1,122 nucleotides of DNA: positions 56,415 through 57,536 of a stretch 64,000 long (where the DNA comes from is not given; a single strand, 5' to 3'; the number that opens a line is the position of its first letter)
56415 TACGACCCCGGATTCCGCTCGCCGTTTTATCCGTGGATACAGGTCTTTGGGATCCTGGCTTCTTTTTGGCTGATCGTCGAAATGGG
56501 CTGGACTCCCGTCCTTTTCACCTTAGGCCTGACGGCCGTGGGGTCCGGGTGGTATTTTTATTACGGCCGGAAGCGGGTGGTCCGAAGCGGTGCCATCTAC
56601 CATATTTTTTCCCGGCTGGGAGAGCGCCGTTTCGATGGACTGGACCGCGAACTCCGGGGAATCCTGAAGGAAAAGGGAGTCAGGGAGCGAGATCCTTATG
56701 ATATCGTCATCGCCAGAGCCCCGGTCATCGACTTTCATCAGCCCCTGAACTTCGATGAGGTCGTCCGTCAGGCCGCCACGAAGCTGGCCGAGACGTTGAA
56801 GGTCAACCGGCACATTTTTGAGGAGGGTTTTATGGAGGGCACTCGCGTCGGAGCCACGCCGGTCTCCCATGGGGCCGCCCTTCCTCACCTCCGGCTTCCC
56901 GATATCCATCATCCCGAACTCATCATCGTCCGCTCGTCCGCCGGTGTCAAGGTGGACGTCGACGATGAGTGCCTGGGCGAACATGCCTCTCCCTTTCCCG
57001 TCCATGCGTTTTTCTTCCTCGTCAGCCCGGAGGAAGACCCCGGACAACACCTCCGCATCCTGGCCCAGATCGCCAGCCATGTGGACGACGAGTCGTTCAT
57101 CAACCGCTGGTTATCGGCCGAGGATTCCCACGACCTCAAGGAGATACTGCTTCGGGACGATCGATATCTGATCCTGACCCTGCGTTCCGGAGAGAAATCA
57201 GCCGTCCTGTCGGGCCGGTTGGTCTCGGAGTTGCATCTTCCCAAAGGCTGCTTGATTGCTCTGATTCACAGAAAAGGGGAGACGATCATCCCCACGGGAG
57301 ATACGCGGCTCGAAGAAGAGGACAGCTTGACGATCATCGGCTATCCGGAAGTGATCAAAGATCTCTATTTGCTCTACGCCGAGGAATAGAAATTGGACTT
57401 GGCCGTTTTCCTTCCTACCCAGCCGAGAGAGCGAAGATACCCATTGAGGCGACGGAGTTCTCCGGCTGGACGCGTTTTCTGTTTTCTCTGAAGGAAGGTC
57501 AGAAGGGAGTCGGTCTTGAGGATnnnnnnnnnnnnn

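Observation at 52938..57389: Two adjacent APC permeases each fused to a different cytosolic regulatory module (tandem Usp versus EIIA-Ntr plus TrkA-C)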

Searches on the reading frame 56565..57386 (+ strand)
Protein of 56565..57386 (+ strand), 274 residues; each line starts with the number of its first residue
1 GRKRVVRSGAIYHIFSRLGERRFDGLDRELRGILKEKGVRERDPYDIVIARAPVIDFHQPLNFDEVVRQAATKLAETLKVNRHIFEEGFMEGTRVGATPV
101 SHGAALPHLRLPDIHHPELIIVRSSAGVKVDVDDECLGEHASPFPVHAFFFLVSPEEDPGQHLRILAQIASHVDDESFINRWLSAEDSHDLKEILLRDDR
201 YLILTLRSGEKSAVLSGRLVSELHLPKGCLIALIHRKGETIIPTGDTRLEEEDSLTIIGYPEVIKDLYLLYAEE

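Call 5: search_protein_families(library=pfam, proteins=[window:56565-57386:+], max_evalue=1)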
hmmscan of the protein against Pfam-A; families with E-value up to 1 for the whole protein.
seq(274 aa): 2 families
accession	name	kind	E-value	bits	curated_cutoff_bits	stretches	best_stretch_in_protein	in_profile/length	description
PF00359.27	PTS_EIIA_2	-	2.1e-16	60.6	27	1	63-196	17-142/144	Phosphoenolpyruvate-dependent sugar phosphotransferase system, EIIA 2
PF02080.26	TrkA_C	-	7.4e-14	51.8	27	1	213-268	10-67/71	TrkA-C domain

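Call 6: search_solved_structures(query=window:56565-57386:+, max_evalue=1, show_alignments=4)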
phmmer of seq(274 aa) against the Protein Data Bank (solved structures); distinct sequences matched with E-value up to 1: 11.
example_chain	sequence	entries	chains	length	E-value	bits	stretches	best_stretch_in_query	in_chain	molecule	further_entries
3urr_A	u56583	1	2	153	2.1e-06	30.7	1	82-195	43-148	PTS IIA-like nitrogen-regulatory protein PtsN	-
4gqx_A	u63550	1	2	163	2.2e-06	30.7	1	80-195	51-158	PTS IIA-like nitrogen-regulatory protein PtsN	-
1a6j_A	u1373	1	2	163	0.00022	24.1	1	75-195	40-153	NITROGEN REGULATORY IIA PROTEIN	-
2a0j_A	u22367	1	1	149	0.00024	24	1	83-196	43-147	PTS system, nitrogen regulatory IIA protein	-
3jxo_A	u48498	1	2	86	0.0013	21.6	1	208-262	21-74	TrkA-N domain protein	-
3l4b_C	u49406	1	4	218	0.0061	19.4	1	204-262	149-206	TrkA K+ Channel protein TM1088B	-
4g65_A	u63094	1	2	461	0.05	16.4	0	209-257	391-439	Trk system potassium uptake protein trkA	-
1xiz_A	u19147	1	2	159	0.14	14.9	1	103-194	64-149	putative phosphotransferase system mannitol/fructose-specific IIA domain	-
4j9u_E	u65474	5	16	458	0.14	14.9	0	209-257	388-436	Potassium uptake protein TrkA | Potassium transporter peripheral membrane component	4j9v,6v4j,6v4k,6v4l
5f29_A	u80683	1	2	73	0.22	14.3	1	230-267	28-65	Na+/H+ antiporter-like protein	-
4ys2_A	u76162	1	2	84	0.3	13.8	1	230-267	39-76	Na+/H+ antiporter-like protein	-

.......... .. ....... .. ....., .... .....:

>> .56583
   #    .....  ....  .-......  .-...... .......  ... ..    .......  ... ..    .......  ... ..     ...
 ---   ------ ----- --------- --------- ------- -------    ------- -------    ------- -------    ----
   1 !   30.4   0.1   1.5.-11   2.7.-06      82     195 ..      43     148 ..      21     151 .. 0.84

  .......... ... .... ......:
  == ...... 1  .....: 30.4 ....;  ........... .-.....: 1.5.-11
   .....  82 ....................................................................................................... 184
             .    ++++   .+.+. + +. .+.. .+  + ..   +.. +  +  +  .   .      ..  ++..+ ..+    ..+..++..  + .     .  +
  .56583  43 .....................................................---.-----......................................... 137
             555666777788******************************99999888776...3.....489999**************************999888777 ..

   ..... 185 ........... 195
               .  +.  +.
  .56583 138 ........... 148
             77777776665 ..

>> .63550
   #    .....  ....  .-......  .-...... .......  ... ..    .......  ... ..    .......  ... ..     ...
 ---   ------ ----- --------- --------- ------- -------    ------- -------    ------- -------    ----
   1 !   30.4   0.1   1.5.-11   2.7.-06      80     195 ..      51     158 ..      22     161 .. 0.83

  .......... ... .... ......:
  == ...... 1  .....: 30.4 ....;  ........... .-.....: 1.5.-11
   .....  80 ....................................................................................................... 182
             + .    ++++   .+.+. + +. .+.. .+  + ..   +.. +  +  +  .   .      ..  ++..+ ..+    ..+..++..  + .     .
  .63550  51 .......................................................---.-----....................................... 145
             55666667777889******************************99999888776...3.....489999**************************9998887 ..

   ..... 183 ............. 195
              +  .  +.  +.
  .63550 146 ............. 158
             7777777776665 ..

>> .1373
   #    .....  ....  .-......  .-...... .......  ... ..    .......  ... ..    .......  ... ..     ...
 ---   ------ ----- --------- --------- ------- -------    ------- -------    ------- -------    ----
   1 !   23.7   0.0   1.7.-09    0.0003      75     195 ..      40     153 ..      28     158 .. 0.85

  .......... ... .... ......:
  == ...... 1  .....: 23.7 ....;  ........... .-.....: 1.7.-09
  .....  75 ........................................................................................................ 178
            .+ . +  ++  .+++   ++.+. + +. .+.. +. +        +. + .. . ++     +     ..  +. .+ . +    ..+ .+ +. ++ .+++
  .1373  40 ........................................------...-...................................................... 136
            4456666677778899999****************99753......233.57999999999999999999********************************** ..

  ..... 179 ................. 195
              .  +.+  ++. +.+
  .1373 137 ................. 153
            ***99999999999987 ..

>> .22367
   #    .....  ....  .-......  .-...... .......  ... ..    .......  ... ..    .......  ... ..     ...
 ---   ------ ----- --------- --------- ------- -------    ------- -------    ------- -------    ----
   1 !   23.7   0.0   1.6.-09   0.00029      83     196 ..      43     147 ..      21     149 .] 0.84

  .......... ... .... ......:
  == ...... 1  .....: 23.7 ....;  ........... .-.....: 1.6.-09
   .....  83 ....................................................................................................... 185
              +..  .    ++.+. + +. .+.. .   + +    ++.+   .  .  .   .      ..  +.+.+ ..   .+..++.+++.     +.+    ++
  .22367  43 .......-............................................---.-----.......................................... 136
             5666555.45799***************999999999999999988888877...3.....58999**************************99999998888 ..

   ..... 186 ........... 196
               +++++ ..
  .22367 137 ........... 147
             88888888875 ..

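Call 22: search_protein_representatives(protein=window:56571-57386:+)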
Query: 272 residues. Proteins with E-value up to 0.001 (for the whole library): 1296; up to 1e-10: 340; up to 1e-30: 130. The best 150 are listed.
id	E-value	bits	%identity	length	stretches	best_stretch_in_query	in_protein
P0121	1.5e-93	329.6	58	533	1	2-270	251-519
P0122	2.2e-80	286.5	53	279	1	2-269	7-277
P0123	3.0e-80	286.0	52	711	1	2-266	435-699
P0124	1.2e-78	280.8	48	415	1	1-271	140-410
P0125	1.8e-77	276.9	50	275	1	8-265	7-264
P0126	5.0e-77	275.5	49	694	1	2-269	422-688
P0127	5.7e-75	268.7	50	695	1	4-265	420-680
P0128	2.2e-74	266.8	52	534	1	2-265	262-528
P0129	3.6e-74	266.1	55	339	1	2-237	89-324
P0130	2.0e-73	263.6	46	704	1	2-266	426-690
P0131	5.8e-73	262.1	51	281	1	2-263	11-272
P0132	4.9e-72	259.1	53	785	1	2-266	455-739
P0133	1.8e-69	250.7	46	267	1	9-269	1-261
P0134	3.5e-68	246.5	48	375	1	2-266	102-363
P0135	6.0e-68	245.7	46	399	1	1-264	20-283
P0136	9.1e-68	245.1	40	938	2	2-264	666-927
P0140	1.8e-66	240.9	47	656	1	4-259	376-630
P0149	1.9e-61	224.4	46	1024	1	2-259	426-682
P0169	9.3e-52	192.6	40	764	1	2-269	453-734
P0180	2.1e-47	178.3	32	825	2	18-266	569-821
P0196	5.4e-43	163.9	42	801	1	1-195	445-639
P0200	2.0e-42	162.0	39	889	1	30-264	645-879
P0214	2.1e-38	148.8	36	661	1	16-267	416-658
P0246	1.6e-31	126.3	39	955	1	2-199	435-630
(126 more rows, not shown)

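Call 46: search_protein_families(library=ncbifam, proteins=[window:56691-57386:+], max_evalue=1)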
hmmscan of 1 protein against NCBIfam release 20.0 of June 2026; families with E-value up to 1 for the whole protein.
seq(232 aa): 21 families
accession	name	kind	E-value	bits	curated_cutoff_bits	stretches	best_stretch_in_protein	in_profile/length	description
NF007039.0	PRK09496.3-2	equivalog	9.6e-10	37.8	293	1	169-225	161-440/446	Trk system potassium transporter TrkA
NF003716.0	PRK05326.1-3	equivalog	3.7e-09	35.6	355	1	169-218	421-470/499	potassium/proton antiporter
NF007041.0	PRK09496.3-4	equivalog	4e-08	32.4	386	1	158-225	149-215/450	Trk system potassium transporter TrkA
TIGR01419.1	nitro_reg_IIA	equivalog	8.2e-08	32.2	138.7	1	27-151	26-141/145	PTS IIA-like nitrogen regulatory protein PtsN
TIGR00848.1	fruA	subfamily_domain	9.5e-08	32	103.5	1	22-138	17-127/129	fructose PTS transporter subunit IIA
NF008145.0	PRK10896.1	equivalog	1.2e-07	31.6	221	1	33-154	40-154/161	PTS IIA-like nitrogen regulatory protein PtsN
NF007033.0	PRK09496.1-5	equivalog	2.8e-07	30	338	1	171-228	389-446/449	Trk system potassium transporter TrkA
NF007036.0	PRK09496.2-3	subfamily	6e-07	28.5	407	1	172-231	166-225/448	Trk system potassium transporter TrkA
NF007038.0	PRK09496.2-6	equivalog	9.4e-06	24.6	374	1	139-225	357-440/445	Trk system potassium transporter TrkA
NF007031.0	PRK09496.1-2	equivalog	1.7e-05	24.1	289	1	137-225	362-447/458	Trk system potassium transporter TrkA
NF003714.0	PRK05326.1-1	equivalog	5.2e-05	21.8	471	1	175-230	429-484/577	potassium/proton antiporter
NF007034.0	PRK09496.2-1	subfamily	0.00013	21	344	1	168-218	383-434/445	Trk system potassium transporter TrkA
NF007293.0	PRK09765.1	equivalog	0.00031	19.4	763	1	22-153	23-149/639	PTS 2-O-a-mannosyl-D-glycerate transporter subunit IIABC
NF007032.0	PRK09496.1-4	equivalog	0.00039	19.5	309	1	168-215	388-435/457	Trk system potassium transporter TrkA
NF007389.0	PRK09913.1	equivalog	0.00041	20.3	151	1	23-149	20-138/148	PTS fructose transporter subunit IIA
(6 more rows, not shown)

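Call 61: search_protein_families(library=pfam, proteins=[P0136, P0180, P0200, P0149, P0246, P0196, P0132, P0169, P0140, P0214], max_evalue=0.0001)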
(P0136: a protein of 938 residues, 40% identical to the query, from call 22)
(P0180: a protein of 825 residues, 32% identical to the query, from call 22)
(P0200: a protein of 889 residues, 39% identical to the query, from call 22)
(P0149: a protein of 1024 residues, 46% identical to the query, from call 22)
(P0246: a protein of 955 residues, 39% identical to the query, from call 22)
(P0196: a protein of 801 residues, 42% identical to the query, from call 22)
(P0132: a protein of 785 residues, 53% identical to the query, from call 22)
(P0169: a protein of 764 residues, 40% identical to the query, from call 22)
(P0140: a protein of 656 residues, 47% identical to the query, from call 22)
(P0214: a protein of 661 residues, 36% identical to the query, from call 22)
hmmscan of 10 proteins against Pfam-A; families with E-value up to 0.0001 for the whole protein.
P0136 (938 aa): 6 families
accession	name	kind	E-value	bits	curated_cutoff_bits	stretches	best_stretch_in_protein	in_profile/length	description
PF13520.12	AA_permease_2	-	6.5e-36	124.6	27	1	2-383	6-402/427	Amino acid permease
PF00324.27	AA_permease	-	6.6e-29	101.4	24.6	1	2-384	2-420/470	Amino acid permease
PF02080.26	TrkA_C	-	6.8e-26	90.4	27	2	873-930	9-68/71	TrkA-C domain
PF02254.24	TrkA_N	-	4.6e-20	72.5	23.8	1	438-558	1-111/116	TrkA-N domain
PF00359.27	PTS_EIIA_2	-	6.7e-12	46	27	1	722-857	14-142/144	Phosphoenolpyruvate-dependent sugar phosphotransferase system, EIIA 2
PF03807.23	F420_oxidored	-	9.8e-05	23.3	21.6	0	438-542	2-91/94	NADP oxidoreductase coenzyme F420-dependent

P0180 (825 aa): 3 families
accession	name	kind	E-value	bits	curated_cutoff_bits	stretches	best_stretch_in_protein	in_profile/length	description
PF00999.27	Na_H_Exchanger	-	3.3e-53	181.3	26.2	1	25-405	9-368/375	Sodium/hydrogen exchanger, transmembrane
PF00359.27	PTS_EIIA_2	-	1.5e-33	116.2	27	2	421-561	2-142/144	Phosphoenolpyruvate-dependent sugar phosphotransferase system, EIIA 2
PF02080.26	TrkA_C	-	2.3e-12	47.1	27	1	767-823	11-69/71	TrkA-C domain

P0200 (889 aa): 2 families
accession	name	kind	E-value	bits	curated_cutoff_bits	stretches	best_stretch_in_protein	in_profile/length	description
PF00359.27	PTS_EIIA_2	-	1.6e-17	64.2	27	1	673-809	14-142/144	Phosphoenolpyruvate-dependent sugar phosphotransferase system, EIIA 2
PF02080.26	TrkA_C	-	1.1e-10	41.7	27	1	823-884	7-70/71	TrkA-C domain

P0149 (1024 aa): 5 families
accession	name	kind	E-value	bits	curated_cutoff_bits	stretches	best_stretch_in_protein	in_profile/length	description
PF13520.12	AA_permease_2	-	1.5e-40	139.9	27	1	15-397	2-400/427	Amino acid permease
PF00582.32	Usp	-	5.1e-37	128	24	2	721-857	2-139/141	Universal stress protein family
PF00324.27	AA_permease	-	4.4e-36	125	24.6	1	21-404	4-424/470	Amino acid permease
PF00359.27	PTS_EIIA_2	-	6e-12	46.2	27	1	481-617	13-141/144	Phosphoenolpyruvate-dependent sugar phosphotransferase system, EIIA 2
PF02080.26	TrkA_C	-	8.9e-10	38.8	27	1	635-692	10-70/71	TrkA-C domain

P0246 (955 aa): 4 families
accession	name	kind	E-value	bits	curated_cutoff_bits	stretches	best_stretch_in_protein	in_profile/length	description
PF13520.12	AA_permease_2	-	4.6e-45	154.7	27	1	12-407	1-402/427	Amino acid permease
PF00324.27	AA_permease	-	1.6e-36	126.5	24.6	1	17-408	2-419/470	Amino acid permease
PF00582.32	Usp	-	2.2e-28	100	24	2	797-939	4-141/141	Universal stress protein family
PF00359.27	PTS_EIIA_2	-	3e-09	37.4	27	1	490-624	13-140/144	Phosphoenolpyruvate-dependent sugar phosphotransferase system, EIIA 2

P0196 (801 aa): 3 families
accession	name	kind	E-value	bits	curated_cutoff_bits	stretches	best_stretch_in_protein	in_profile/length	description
PF13520.12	AA_permease_2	-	7e-44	150.8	27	1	22-419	1-403/427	Amino acid permease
PF00324.27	AA_permease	-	7.2e-40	137.5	24.6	1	27-425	2-425/470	Amino acid permease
PF00359.27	PTS_EIIA_2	-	8.8e-14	52.1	27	1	491-637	3-141/144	Phosphoenolpyruvate-dependent sugar phosphotransferase system, EIIA 2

P0132 (785 aa): 4 families
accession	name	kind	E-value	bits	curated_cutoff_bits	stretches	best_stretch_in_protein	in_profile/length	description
PF13520.12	AA_permease_2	-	4e-46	158.3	27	1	15-428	1-403/427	Amino acid permease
PF00324.27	AA_permease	-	4.1e-40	138.3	24.6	1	20-434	2-425/470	Amino acid permease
PF02080.26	TrkA_C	-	2.8e-13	50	27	1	685-740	11-68/71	TrkA-C domain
PF00359.27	PTS_EIIA_2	-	1.2e-08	35.4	27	0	615-667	91-142/144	Phosphoenolpyruvate-dependent sugar phosphotransferase system, EIIA 2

P0169 (764 aa): 5 families
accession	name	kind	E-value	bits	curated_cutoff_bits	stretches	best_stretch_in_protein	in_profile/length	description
PF13520.12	AA_permease_2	-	1.5e-50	172.8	27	1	15-435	1-400/427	Amino acid permease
PF00324.27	AA_permease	-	1.7e-42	146.1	24.6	1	20-427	2-420/470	Amino acid permease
PF02080.26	TrkA_C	-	2.2e-12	47.1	27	1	677-733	11-69/71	TrkA-C domain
PF00359.27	PTS_EIIA_2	-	9.2e-09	35.9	27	0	607-660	91-143/144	Phosphoenolpyruvate-dependent sugar phosphotransferase system, EIIA 2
PF13906.12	AA_permease_C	-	3.2e-05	24.4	27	1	404-452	1-49/51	C-terminus of AA_permease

P0140 (656 aa): 2 families
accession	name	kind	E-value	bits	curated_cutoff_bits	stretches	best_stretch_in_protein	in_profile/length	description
PF02080.26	TrkA_C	-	8.2e-15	54.9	27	1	582-638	10-68/71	TrkA-C domain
PF00359.27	PTS_EIIA_2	-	4.2e-12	46.7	27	1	436-566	20-143/144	Phosphoenolpyruvate-dependent sugar phosphotransferase system, EIIA 2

P0214 (661 aa): 3 families
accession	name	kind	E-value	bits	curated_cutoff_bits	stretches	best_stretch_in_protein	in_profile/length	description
PF02080.26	TrkA_C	-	6.7e-16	58.4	27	1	600-660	8-70/71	TrkA-C domain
PF00359.27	PTS_EIIA_2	-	9.6e-12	45.5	27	1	482-584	40-141/144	Phosphoenolpyruvate-dependent sugar phosphotransferase system, EIIA 2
PF13906.12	AA_permease_C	-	4e-05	24.1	27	1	363-397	1-35/51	C-terminus of AA_permease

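Call 76: list_cluster_members(proteins=[P0149, P0246, P0180, P0136])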
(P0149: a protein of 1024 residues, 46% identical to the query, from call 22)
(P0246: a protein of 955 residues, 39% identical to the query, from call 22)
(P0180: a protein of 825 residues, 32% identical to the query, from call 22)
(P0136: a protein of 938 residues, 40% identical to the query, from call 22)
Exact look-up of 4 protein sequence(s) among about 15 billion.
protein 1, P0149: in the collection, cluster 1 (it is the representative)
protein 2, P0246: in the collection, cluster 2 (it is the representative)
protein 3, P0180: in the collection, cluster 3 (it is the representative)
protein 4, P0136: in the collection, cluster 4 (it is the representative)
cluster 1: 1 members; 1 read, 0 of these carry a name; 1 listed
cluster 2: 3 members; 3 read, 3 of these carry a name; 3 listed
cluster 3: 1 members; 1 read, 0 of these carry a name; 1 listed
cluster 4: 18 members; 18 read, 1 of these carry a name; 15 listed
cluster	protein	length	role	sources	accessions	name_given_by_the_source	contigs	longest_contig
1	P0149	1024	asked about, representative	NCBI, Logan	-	-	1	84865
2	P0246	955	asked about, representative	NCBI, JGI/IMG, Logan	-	APA family basic amino acid/polyamine antiporter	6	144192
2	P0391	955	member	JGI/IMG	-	APA family basic amino acid/polyamine antiporter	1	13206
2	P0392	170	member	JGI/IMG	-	universal stress protein E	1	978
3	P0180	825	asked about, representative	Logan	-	-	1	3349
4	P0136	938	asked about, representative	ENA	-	-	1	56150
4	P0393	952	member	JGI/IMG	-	amino acid transporter/Trk K+ transport system NAD-binding ...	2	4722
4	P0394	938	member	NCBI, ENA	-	-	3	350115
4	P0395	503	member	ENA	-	-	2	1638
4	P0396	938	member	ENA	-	-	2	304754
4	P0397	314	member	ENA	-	-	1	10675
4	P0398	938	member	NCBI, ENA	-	-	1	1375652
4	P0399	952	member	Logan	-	-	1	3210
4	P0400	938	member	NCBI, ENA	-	-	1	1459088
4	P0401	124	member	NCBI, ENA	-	-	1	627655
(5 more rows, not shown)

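Call 97: find_encoding_contigs(protein=P0122, flank=4000, max_places=3)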
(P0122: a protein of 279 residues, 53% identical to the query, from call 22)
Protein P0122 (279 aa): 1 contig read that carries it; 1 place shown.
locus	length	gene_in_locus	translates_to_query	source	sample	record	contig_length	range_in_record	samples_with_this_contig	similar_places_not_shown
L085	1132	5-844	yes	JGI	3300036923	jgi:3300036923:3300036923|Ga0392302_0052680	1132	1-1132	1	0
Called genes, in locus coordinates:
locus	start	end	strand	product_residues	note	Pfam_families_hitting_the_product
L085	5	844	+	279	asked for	PF00359:PTS_EIIA_2, PF02080:TrkA_C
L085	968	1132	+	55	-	?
